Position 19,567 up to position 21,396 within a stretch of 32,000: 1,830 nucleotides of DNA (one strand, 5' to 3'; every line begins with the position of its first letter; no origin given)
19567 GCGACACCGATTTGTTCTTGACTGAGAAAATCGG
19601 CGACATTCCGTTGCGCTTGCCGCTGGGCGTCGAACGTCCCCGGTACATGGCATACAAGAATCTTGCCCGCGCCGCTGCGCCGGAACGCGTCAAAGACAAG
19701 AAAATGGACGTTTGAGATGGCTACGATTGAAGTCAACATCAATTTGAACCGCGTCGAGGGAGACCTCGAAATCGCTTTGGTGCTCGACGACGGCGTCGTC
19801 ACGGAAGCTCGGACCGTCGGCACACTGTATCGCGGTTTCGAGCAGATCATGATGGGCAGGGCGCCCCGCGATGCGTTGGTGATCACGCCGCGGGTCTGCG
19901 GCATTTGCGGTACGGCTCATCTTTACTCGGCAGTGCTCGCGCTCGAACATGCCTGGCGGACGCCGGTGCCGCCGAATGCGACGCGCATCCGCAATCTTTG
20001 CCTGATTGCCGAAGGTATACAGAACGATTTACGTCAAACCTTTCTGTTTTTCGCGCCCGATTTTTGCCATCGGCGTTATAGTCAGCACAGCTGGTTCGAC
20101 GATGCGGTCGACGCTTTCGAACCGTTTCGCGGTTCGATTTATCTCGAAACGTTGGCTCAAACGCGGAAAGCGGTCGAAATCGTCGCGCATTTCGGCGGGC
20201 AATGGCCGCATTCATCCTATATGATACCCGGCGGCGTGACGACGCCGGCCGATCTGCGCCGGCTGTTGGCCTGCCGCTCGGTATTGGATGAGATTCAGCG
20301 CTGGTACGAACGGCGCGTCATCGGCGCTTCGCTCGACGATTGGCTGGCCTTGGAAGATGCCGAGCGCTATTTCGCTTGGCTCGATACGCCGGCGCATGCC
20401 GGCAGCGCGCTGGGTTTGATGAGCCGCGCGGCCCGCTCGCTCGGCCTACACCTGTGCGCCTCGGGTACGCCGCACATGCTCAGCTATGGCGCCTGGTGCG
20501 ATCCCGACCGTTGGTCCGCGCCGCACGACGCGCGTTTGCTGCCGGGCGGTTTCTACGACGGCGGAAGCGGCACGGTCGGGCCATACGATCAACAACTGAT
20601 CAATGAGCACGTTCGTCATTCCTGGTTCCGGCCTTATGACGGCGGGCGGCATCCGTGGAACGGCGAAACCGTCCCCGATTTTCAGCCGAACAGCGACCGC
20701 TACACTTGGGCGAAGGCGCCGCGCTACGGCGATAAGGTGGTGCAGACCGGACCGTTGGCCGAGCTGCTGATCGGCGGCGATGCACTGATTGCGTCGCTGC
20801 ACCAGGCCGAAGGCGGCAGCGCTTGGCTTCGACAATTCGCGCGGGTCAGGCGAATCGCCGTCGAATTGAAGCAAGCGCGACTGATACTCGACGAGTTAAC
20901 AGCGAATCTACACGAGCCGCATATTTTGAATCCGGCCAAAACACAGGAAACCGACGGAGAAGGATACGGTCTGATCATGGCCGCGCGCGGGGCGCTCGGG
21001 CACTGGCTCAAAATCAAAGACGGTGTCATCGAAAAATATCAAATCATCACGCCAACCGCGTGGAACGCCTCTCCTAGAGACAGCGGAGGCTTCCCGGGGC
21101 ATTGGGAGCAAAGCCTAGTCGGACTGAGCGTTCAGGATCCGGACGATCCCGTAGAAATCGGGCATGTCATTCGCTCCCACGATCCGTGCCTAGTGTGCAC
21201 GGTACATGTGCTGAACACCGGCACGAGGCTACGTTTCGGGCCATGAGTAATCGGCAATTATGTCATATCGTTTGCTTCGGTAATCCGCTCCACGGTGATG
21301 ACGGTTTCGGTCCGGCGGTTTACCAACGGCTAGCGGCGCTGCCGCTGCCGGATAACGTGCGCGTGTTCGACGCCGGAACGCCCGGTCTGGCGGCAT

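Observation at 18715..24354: Tat-less [NiFe]-hydrogenase operon ending in a PAS-GGDEF-EAL gene: candidate H2 to c-di-GMP sensing module (group 2c-like)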

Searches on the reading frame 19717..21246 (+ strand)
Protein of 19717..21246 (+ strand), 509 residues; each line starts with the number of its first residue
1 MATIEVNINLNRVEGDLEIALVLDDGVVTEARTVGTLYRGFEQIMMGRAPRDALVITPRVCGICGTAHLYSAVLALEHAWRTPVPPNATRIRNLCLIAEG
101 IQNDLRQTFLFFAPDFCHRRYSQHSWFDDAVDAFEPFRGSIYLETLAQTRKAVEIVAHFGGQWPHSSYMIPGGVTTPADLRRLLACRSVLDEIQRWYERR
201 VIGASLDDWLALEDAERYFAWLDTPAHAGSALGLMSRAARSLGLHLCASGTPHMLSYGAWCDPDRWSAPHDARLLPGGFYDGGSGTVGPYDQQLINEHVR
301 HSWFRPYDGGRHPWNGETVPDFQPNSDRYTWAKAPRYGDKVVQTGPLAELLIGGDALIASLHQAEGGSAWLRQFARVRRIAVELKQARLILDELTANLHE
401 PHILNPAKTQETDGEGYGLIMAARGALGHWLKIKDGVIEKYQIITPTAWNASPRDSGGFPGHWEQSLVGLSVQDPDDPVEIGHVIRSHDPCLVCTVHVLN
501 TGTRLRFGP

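Call 6: search_protein_families(library=pfam, proteins=[window:19717-21246:+])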
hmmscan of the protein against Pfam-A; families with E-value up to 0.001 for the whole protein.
window:19717-21246:+ (509 aa): 1 family
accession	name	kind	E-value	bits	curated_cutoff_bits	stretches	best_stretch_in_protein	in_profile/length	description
PF00374.24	NiFeSe_Hases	-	1.5e-84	285.2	25.8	3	249-497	239-508/508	Nickel-dependent hydrogenase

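Call 7: search_protein_families(library=ncbifam, proteins=[window:19717-21246:+])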
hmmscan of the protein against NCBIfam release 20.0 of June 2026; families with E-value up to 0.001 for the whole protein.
window:19717-21246:+ (509 aa): 9 families
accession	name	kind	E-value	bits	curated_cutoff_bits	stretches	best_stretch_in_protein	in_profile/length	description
NF033181.1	NiFeSe_hydrog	equivalog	6.5e-101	338.7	600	3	247-502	251-500/507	nickel-dependent hydrogenase large subunit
NF045518.1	H2_NiFeSe_large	exception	1.4e-79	268.2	780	2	246-500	222-483/485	NiFeSe hydrogenase large subunit HysA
NF007778.0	PRK10467.1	equivalog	6.4e-65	219.5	969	3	405-502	460-557/567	hydrogenase 2 large subunit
NF007550.0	PRK10170.1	equivalog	1.3e-51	175.7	1101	2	141-500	205-585/597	Ni/Fe-hydrogenase large subunit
TIGR03295.1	frhA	equivalog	2.3e-26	92.7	392.5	2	10-119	10-120/412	coenzyme F420 hydrogenase subunit alpha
NF040828.1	sulfhyd_ShyA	equivalog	4.5e-25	88.4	700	2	326-499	237-413/415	NAD(P)-dependent hydrogenase/sulfhydrogenase 2 subunit alpha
NF041785.2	VhuA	equivalog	1.1e-21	76.9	800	1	9-176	8-174/418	F420-non-reducing hydrogenase Vhu subunit A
NF040832.1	sulfhyd_HydA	equivalog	1.8e-17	63.6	880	2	10-117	10-118/426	NADPH-dependent hydrogenase/sulfhydrogenase 1 subunit alpha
NF004739.1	PRK06075.1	equivalog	7.8e-06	24.9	360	1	14-101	13-101/384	NADH-quinone oxidoreductase subunit D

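Call 9: find_homologous_proteins(query=window:19717-21246:+, max_evalue=1e-20)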
Query window:19717-21246:+ (509 aa): 4560 proteins with E <= 1e-20 among 8000 candidates; the best 120 are listed.
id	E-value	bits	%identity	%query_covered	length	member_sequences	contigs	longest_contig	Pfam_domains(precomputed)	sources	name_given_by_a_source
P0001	0.0e+0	1199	99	100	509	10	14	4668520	PF00374.25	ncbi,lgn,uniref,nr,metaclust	ncbi:nickel-dependent hydrogenase large subunit [Methylotuvimicrobium alcaliphilum]|uniref:Nickel-de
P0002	0.0e+0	1087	88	100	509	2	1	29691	PF00374.25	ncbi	ncbi:MAG: nickel-dependent hydrogenase large subunit [Methylomicrobium sp.]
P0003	0.0e+0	1019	82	100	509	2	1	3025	PF00374.25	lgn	-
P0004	0.0e+0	1009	82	100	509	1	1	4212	PF00374.25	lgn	-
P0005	5.1e-296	1000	80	100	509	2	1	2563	PF00374.25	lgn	-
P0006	1.7e-295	999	80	100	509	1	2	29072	PF00374.25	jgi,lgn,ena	-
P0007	4.6e-294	994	81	100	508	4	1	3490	PF00374.25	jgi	jgi:Ni,Fe-hydrogenase I large subunit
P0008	8.7e-293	990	81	100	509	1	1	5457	PF00374.25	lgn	-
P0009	1.2e-292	989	80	100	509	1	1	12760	PF00374.25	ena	-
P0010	1.2e-292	989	80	100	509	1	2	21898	PF00374.25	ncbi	-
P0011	1.4e-292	989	80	100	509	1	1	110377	PF00374.25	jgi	jgi:hydrogenase large subunit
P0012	3.4e-292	988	80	100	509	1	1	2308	PF00374.25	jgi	jgi:Ni,Fe-hydrogenase I large subunit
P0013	6.3e-292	987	80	100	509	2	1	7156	PF00374.25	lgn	-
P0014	1.6e-290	982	79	100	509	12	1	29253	PF00374.25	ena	-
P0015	2.6e-290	982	80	100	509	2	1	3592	PF00374.25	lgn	-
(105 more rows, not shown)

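Call 21: search_solved_structures(query=window:19717-21246:+, max_evalue=1e-10)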
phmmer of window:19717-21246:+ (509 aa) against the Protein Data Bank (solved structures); distinct sequences matched with E-value up to 1e-10: 68 (the best 60 are shown).
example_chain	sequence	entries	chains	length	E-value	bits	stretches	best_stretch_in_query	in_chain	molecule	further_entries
7uus_A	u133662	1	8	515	3.7e-106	358.9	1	10-497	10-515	Hydrogenase-2, large subunit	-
7utd_A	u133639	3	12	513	4e-106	358.8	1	10-497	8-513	Hydrogenase-2, large subunit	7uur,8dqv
1e3d_B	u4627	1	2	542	1.3e-65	225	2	250-497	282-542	[NiFe] hydrogenase large subunit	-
1h2a_L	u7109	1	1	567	1.5e-59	205.1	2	250-502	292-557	HYDROGENASE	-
5jsu_B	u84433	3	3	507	5.9e-59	203.1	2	10-200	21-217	Periplasmic [NiFeSe] hydrogenase, large subunit, selenocysteine-containing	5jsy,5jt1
6g7m_L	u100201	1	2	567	8.1e-59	202.7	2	291-501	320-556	Hydrogenase-2 large chain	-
6en9_L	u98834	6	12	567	1.1e-58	202.2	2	412-501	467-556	Hydrogenase-2 large chain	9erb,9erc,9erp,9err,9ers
5xvb_L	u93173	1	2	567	1.2e-58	202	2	413-501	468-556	[NiFe]-hydrogenase 2 large subunit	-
6gam_L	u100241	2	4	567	2.7e-58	201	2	412-501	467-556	Hydrogenase-2 large chain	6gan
6syo_LLL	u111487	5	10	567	2.9e-58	200.8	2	412-501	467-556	Hydrogenase-2 large chain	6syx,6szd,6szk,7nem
1cc1_L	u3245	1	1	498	3.5e-58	200.6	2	251-497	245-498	HYDROGENASE (LARGE SUBUNIT)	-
4kl8_L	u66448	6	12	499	3.8e-58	200.5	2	251-497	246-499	Nickel-dependent hydrogenase large subunit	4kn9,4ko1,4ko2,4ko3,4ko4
1h2r_L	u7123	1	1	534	5e-58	200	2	250-497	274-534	PROTEIN (PERIPLASMIC [NIFE] HYDROGENASE LARGE SUBUNIT)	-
4u9h_L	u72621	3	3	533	6.5e-58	199.7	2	250-497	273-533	Periplasmic [NiFe] hydrogenase large subunit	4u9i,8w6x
1ubh_L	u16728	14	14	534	6.7e-58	199.6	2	250-497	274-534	Periplasmic [NiFe] hydrogenase large subunit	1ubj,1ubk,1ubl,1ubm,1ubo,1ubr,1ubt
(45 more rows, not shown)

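Call 22: search_dna_similar(query=window:19717-21246:+, collection=plasmids, mode=protein, max_rows=40)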
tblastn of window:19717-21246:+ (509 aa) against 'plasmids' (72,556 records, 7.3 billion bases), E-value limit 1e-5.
Records with a match: 143; places in all: 188; records where one place covers at least 80% of the query: 129.
Best place of each record, by identity: 60-80% 1; <60% 142.
By first word of the organism name: Rhizobium 25; Azospirillum 14; Escherichia 13; Bradyrhizobium 10; Sinorhizobium 7; Alteromonas 7; Mesorhizobium 6; Streptomyces 6; Paraburkholderia 5; Cupriavidus 4; and 34 more.
By predicted mobility (MOB-suite, as given by PLSDB): non-mobilizable 75; conjugative 44; mobilizable 24.
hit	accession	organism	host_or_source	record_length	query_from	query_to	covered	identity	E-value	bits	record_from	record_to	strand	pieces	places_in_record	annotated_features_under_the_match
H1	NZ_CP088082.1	Ideonella dechloratans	Cell culture,Activated sludge, ...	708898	1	503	99%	66.6%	0e+0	709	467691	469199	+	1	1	nickel-dependent hydrogenase large subunit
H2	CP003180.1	Sulfobacillus acidophilus DSM 10332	coal spoil heap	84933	4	504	98%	39.8%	2e-110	367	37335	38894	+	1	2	Cytochrome-c3 hydrogenase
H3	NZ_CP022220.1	Bradyrhizobium guangxiense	peanut,cell culture,roots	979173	10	503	97%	39.3%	1e-103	348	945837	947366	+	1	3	nickel-dependent hydrogenase large subunit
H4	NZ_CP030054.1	Bradyrhizobium guangzhouense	Arachis hypogaea,Microbe,nodule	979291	10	503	97%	39.3%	1e-103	348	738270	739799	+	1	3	nickel-dependent hydrogenase large subunit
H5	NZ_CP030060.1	Bradyrhizobium sp. CCBAU 53351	Arachis hypogaea,Microbe,nodule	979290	10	503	97%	39.3%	1e-103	348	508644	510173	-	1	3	nickel-dependent hydrogenase large subunit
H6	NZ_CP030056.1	Bradyrhizobium sp. CCBAU 53340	Arachis hypogaea,Microbe,nodule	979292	10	503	97%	39.3%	1e-103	348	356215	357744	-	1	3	nickel-dependent hydrogenase large subunit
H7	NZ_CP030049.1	Bradyrhizobium sp. CCBAU 53338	Arachis hypogaea,Microbe,nodule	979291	10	503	97%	39.3%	1e-103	348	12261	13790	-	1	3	nickel-dependent hydrogenase large subunit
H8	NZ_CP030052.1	Bradyrhizobium guangdongense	peanut,cell culture,roots of peanut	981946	10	503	97%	39.3%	1e-103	348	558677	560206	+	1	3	nickel-dependent hydrogenase large subunit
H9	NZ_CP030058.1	Bradyrhizobium guangdongense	Arachis hypogaea,Microbe,nodule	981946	10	503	97%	39.3%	1e-103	348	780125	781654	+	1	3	nickel-dependent hydrogenase large subunit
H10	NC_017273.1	Thermus thermophilus SG0.5JP17-16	-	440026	5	503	98%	38.5%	2e-101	341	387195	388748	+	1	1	nickel-dependent hydrogenase large subunit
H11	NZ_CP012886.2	Mycobacterium intracellulare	sputum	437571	10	503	97%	38.8%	1e-102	345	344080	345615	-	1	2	nickel-dependent hydrogenase large subunit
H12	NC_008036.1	Sphingopyxis alaskensis RB2256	-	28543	2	503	99%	38.1%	3e-101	341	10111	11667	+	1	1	nickel-dependent hydrogenase large subunit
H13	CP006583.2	Mesorhizobium huakuii 7653R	Rice field soil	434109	10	507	98%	38.2%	2e-97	330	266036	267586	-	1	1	cytochrome-c3 hydrogenase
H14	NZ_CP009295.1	Novosphingobium pentaromativorans US6-1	mud sediment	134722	2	503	99%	37.5%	2e-100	338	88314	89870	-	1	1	nickel-dependent hydrogenase large subunit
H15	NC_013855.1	Azospirillum sp. B510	-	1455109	10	500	96%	37.7%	7e-74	261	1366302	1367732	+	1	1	record has no annotation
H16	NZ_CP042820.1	Octadecabacter sp. SW4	single isolate,polar sea water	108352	10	497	96%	37.8%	2e-101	341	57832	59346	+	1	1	nickel-dependent hydrogenase large subunit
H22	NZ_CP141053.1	Paracoccus denitrificans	-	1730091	10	497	96%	36.9%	6e-82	285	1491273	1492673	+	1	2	none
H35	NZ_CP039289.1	Cupriavidus necator H16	single cell,sludge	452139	10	497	96%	34.7%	5e-78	273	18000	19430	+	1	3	nickel-dependent hydrogenase large subunit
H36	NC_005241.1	Cupriavidus necator H16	-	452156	10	497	96%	34.7%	5e-78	273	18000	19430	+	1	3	nickel-dependent hydrogenase large subunit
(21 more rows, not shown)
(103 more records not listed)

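Call 23: get_annotated_region(hit=H1, flank=8000)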
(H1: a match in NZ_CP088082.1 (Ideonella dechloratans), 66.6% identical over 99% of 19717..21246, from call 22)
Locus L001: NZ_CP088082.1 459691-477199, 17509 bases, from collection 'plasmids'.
description: Ideonella dechloratans strain CCUG 30977 plasmid unnamed1, complete sequence
organism: Ideonella dechloratans (NCBI taxid 36863)
taxonomy: Bacteria; Pseudomonadota; Betaproteobacteria; Burkholderiales; Sphaerotilaceae; Ideonella; Ideonella dechloratans
host: -; source: Cell culture,Activated sludge, wastewater treatment plant; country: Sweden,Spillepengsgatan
typing (MOB-suite, as given by PLSDB): non-mobilizable
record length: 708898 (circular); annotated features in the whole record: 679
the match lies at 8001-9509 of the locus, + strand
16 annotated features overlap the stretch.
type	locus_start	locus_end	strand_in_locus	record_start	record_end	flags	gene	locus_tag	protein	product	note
CDS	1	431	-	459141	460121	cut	-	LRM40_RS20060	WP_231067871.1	LysR family transcriptional regulator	-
CDS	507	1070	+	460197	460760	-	-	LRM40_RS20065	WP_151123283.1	ester cyclase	-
CDS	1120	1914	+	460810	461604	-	-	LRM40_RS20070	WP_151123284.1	SDR family NAD(P)-dependent oxidoreductase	-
CDS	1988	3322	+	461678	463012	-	-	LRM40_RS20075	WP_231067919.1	MFS transporter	GO:0055085 - transmembrane transport [Evidence IEA]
CDS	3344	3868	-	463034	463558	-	-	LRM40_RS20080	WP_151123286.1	YciI family protein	-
CDS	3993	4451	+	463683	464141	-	-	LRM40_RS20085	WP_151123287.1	MarR family winged helix-turn-helix transcriptional regulator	GO:0006355 - regulation of DNA-templated transcription [Evidence IEA]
CDS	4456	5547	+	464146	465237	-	-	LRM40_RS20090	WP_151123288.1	AbrB family transcriptional regulator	-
CDS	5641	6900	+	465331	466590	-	-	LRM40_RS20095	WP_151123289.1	outer membrane protein transport protein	-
CDS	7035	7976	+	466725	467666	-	-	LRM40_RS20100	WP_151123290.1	NADH:ubiquinone oxidoreductase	-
CDS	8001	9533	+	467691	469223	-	-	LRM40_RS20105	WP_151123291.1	nickel-dependent hydrogenase large subunit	-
CDS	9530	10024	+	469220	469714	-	-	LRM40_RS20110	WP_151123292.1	hydrogenase maturation protease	-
CDS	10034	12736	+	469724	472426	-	-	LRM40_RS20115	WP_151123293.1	bifunctional diguanylate cyclase/phosphodiesterase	-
CDS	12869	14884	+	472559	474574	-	-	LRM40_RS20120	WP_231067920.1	c-type cytochrome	-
CDS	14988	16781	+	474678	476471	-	-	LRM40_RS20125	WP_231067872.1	PhnD/SsuA/transferrin family substrate-binding protein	-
CDS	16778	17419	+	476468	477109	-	-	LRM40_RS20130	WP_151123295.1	response regulator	GO:0000160 - phosphorelay signal transduction system [Evidence IEA]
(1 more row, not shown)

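Call 24: get_annotated_region(hit=H36, flank=6000)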
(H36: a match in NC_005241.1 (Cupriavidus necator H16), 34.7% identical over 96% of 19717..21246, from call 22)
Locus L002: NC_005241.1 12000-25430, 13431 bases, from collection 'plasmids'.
description: Cupriavidus necator H16 megaplasmid pHG1, complete sequence
organism: Cupriavidus necator H16 (NCBI taxid 381666)
taxonomy: Bacteria; Pseudomonadota; Betaproteobacteria; Burkholderiales; Burkholderiaceae; Cupriavidus; Cupriavidus necator; Cupriavidus necator H16
host: -; source: -; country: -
typing (MOB-suite, as given by PLSDB): conjugative; replicon rep_cluster_120; relaxase MOBH,MOBP; mating-pair formation MPF_T
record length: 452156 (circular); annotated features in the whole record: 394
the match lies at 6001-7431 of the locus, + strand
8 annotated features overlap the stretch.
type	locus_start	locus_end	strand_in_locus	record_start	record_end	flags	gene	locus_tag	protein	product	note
CDS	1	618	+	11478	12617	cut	hypD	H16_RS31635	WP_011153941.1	hydrogenase formation protein HypD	GO:0036211 - protein modification process [Evidence IEA]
CDS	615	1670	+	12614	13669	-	hypE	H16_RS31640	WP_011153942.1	hydrogenase maturation carbamoyl dehydratase HypE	-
CDS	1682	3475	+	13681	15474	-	-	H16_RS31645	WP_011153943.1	hydrogenase maturation protein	-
CDS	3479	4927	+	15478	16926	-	-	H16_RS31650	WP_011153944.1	sigma-54 dependent transcriptional regulator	GO:0006355 - regulation of DNA-templated transcription [Evidence IEA]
CDS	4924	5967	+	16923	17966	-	-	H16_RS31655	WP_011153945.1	regulatory [NiFe] hydrogenase small subunit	-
CDS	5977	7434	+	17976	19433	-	-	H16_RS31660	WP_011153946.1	nickel-dependent hydrogenase large subunit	-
CDS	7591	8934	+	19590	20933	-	-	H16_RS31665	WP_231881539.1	ATP-binding protein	-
CDS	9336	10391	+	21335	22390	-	-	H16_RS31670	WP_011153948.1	HoxN/HupN/NixA family nickel/cobalt transporter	GO:0000041 - transition metal ion transport [Evidence IEA]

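Call 26: find_related_loci(query=A1, collection=genome_contigs, flank=7000)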
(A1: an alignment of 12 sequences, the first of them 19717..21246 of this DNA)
Query A1 (509 aa) in genome_contigs; peptide patterns used: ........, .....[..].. (x = any residue, [..] = any of these).
600 stretches matched a pattern (row limit reached: there are more); 589 encode a relative of the query (tblastn E <= 1e-3); the best 80 are kept; 80 distinct loci.
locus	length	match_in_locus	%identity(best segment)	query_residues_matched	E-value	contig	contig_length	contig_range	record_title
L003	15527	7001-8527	97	1-509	0e+0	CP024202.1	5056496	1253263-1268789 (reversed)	Methylomicrobium sp. wino1 chromosome, complete genome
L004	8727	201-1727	78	1-509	0e+0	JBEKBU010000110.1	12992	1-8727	MAG: Methylomonas sp. isolate SPRUCE 143 SPRUCE_143_110, whole genome shotgun sequence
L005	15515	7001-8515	74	1-509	0e+0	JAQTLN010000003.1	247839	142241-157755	MAG: Gallionellaceae bacterium isolate STA_18 NODE_90_length_247839_cov_49.844146_Sandtown_A, whole genome shotgun seque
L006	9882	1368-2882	74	1-509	0e+0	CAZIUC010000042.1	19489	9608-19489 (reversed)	MAG TPA_asm: uncultured Thiobacillus sp. isolate binchicken_co284_146 genome assembly, contig: NODE_3000_length_19489_co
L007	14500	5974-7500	72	1-509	0e+0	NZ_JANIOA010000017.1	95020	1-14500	Sedimenticola hydrogenitrophicus strain SB48 17, whole genome shotgun sequence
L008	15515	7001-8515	73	1-509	0e+0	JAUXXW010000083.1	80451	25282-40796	MAG: Pseudomonadota bacterium isolate C17_metabat.bin.16_sub C17_k141_18818, whole genome shotgun sequence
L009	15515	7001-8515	72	1-509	0e+0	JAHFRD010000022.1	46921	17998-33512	MAG: Hydrogenophilales bacterium isolate nzgw566 NODE_343_length_46922_cov_11.522553, whole genome shotgun sequence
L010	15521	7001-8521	72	1-507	0e+0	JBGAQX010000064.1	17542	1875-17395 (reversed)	MAG: Rhodocyclaceae bacterium isolate MAG_AAO_AS.49 AAOAS-49_scaffold_7490, whole genome shotgun sequence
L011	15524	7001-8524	70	1-508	0e+0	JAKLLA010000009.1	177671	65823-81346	MAG: Burkholderiaceae bacterium isolate MAG.507 MAG.507-scaffold_94, whole genome shotgun sequence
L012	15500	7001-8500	70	1-500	0e+0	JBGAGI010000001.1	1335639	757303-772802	MAG: Rubrivivax sp. isolate MAG_MBR_H125.27 MBRH125-27_opera_contig_10, whole genome shotgun sequence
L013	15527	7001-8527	70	1-509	0e+0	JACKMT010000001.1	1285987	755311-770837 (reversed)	MAG: Chromatiaceae bacterium isolate HK-STAS-PROT-125 HK-STAS-PROT-125_1, whole genome shotgun sequence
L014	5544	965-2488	66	1-508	0e+0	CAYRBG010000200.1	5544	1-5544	MAG TPA_asm: uncultured Sphaerotilus sp. isolate SRP220891_co2_68 genome assembly, contig: NODE_25586_length_5544_cov_29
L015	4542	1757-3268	65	1-505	0e+0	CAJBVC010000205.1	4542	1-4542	MAG: uncultured beta proteobacterium isolate Loc090519-5m_bin-0379 genome assembly, contig: bin-0379:205/982, whole geno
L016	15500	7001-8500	68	1-500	0e+0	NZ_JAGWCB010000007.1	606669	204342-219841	Ideonella benzenivorans strain B7 NODE_3_length_606669_cov_410.158710, whole genome shotgun sequence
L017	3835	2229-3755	62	1-507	0e+0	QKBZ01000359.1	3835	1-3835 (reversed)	MAG: Beggiatoa sp. isolate SZUA-411 scaffold_131304, whole genome shotgun sequence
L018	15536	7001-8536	64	1-509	0e+0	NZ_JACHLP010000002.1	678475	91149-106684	Roseateles oligotrophus strain S00239 Ga0436337_02, whole genome shotgun sequence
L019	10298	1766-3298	58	1-508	0e+0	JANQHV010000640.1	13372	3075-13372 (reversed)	MAG: SAR324 cluster bacterium isolate PL24a_bin.25 k99_8776798, whole genome shotgun sequence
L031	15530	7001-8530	60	1-508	0e+0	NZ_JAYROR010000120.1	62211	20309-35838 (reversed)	MAG: Zoogloea sp. isolate XM1_ASGE1bin.20 k141_252173, whole genome shotgun sequence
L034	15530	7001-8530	60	1-508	0e+0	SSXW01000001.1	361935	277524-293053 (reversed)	Dechloromonas sp. Dech2017 XMAS_Iso3_NODE_1_length_361935_cov_25.7673, whole genome shotgun sequence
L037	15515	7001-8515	59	1-508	0e+0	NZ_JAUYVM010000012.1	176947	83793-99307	Vibrio penaeicida strain 6E01 GLLLNBMG_12, whole genome shotgun sequence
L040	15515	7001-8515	59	1-508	0e+0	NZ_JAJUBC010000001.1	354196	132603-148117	Enterovibrio gelatinilyticus strain ZSDZ42 1, whole genome shotgun sequence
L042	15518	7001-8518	58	1-508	0e+0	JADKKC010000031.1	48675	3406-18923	MAG: Zoogloea sp. isolate Vibo_18-Q3-R45-57_MAXAC.072 tig00015800-10-481800, whole genome shotgun sequence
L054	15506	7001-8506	58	1-508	0e+0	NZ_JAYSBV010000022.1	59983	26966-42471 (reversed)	MAG: Zoogloea sp. isolate XM6_XAHMGE1bin.30 NODE_326_length_59983_cov_4.909215, whole genome shotgun sequence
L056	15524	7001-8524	55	1-508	0e+0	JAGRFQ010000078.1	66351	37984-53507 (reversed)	MAG: Rhodocyclaceae bacterium isolate HKST-UBA155 2015-01-06_1_(paired)_contig_12112, whole genome shotgun sequence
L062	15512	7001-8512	52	6-507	0e+0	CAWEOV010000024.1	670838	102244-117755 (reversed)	MAG: uncultured Verrucomicrobiae bacterium isolate MFD02242.bin.1.322 genome assembly, contig: contig_8565, whole genome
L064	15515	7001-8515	51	6-508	4e-174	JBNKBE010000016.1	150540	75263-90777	MAG: Polyangiaceae bacterium isolate F2.bin.4.strict NODE_16_length_150540_cov_8.949782, whole genome shotgun sequence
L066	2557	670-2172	52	1-499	0e+0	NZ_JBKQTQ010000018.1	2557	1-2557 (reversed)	MAG: Mycobacterium sp. isolate MHr2D2E2F__bin_41 MHr2D2E2F_000000012406, whole genome shotgun sequence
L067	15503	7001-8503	50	6-506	5e-168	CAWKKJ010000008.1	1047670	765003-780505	MAG: uncultured Thermoleophilaceae bacterium isolate MFD05454.bin.1.273 genome assembly, contig: contig_14559, whole gen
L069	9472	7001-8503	51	3-501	3e-167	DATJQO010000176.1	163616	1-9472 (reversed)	MAG TPA_asm: Mycobacterium sp. isolate SMAG_U14943 k141_4192566, whole genome shotgun sequence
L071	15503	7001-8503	49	6-506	8e-165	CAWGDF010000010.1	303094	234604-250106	MAG: uncultured Thermoleophilaceae bacterium isolate MFD09267.bin.2.149 genome assembly, contig: contig_450, whole genom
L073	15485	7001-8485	50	6-508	1e-157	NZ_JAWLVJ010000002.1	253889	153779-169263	Terasakiella sp. A23 Scaffold2, whole genome shotgun sequence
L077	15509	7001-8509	43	1-499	3e-145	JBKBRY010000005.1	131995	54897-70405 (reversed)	MAG: Leptonema sp. (in: bacteria) isolate 21I_052.bin.30 NODE_5_length_131995_cov_13.515373, whole genome shotgun sequen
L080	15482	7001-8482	44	6-499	2e-138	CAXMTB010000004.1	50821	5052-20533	MAG: uncultured Nitrospinaceae bacterium isolate 10C-St8-MC-01_bin.13.strict genome assembly, contig: NODE_4_length_5082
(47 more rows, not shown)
